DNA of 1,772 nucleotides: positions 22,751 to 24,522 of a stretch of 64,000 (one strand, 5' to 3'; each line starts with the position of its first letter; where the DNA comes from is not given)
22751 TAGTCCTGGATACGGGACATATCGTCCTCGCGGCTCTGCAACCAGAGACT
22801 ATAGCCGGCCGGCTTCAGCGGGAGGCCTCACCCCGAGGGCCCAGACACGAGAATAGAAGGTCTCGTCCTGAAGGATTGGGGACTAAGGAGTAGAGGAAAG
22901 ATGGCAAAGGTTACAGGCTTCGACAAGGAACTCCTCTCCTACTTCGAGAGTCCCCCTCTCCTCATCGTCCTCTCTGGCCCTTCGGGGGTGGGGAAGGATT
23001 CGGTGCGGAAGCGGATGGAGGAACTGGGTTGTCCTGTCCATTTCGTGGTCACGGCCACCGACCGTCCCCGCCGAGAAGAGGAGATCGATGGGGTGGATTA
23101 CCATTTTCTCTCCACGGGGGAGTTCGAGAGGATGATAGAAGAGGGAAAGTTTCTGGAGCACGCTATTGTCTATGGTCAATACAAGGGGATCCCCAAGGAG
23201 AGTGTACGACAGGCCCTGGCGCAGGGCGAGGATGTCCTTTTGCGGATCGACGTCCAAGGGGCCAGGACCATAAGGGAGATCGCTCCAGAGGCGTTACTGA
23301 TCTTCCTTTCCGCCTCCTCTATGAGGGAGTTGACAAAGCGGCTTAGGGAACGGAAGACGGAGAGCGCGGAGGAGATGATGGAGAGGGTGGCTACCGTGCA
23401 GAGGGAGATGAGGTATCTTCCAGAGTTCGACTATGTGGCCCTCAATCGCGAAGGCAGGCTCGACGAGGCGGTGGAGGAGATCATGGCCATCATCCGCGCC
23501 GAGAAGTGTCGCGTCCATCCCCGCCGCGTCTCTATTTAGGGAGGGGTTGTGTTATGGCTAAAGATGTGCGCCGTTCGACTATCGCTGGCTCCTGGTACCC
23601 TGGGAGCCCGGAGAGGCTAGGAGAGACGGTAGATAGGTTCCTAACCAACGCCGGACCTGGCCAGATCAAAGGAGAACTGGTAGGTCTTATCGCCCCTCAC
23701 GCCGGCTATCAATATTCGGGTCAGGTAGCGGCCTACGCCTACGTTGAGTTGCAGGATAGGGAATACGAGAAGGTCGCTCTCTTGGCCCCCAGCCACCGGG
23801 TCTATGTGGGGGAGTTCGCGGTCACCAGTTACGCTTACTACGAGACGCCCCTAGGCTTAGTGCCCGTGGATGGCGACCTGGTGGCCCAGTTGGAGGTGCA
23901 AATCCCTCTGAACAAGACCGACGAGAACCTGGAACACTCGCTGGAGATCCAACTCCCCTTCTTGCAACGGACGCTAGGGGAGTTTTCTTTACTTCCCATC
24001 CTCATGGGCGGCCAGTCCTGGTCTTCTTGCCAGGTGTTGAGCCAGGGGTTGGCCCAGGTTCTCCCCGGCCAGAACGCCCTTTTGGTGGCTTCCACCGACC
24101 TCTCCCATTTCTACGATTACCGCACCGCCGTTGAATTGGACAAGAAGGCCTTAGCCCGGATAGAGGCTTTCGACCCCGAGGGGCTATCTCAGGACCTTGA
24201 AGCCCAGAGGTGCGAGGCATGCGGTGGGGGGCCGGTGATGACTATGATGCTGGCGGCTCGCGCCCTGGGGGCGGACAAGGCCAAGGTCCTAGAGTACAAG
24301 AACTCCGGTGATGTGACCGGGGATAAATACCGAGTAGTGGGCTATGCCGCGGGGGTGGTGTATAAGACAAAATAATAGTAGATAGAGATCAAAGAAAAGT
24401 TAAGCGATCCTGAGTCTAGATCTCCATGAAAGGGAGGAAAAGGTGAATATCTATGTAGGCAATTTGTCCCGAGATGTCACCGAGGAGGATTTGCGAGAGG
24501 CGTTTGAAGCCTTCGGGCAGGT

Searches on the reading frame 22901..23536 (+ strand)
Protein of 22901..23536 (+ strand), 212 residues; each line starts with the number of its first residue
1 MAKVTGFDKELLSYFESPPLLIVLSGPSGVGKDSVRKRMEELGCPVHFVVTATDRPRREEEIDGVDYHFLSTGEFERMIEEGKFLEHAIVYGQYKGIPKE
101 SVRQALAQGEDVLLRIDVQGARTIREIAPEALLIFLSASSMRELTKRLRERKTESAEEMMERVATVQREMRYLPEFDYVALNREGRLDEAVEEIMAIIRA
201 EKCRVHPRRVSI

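Call 59: search_protein_families(library=pfam, proteins=[window:22901-23536:+], max_evalue=0.001)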
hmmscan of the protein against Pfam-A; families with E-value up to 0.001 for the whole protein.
window:22901-23536:+ (212 aa): 1 family
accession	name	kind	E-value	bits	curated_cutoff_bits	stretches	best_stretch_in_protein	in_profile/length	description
PF00625.27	Guanylate_kin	-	3.1e-40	138.2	25.2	1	21-200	4-181/182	Guanylate kinase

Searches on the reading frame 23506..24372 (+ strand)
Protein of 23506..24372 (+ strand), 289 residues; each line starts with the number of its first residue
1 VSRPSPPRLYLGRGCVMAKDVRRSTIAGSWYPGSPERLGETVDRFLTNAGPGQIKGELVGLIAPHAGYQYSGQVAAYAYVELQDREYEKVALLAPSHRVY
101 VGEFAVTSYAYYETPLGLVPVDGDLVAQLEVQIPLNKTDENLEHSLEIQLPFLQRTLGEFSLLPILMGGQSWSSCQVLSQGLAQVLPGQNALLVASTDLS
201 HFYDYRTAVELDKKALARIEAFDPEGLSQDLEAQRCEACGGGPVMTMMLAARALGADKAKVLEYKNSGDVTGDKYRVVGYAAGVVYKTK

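Call 59: search_protein_families(library=pfam, proteins=[window:23506-24372:+], max_evalue=0.001)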
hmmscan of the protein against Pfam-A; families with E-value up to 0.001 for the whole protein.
window:23506-24372:+ (289 aa): 1 family
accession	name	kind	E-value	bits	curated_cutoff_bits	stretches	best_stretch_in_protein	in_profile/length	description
PF01875.22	Memo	-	2.1e-63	214.5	27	1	24-283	2-268/269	Memo-like protein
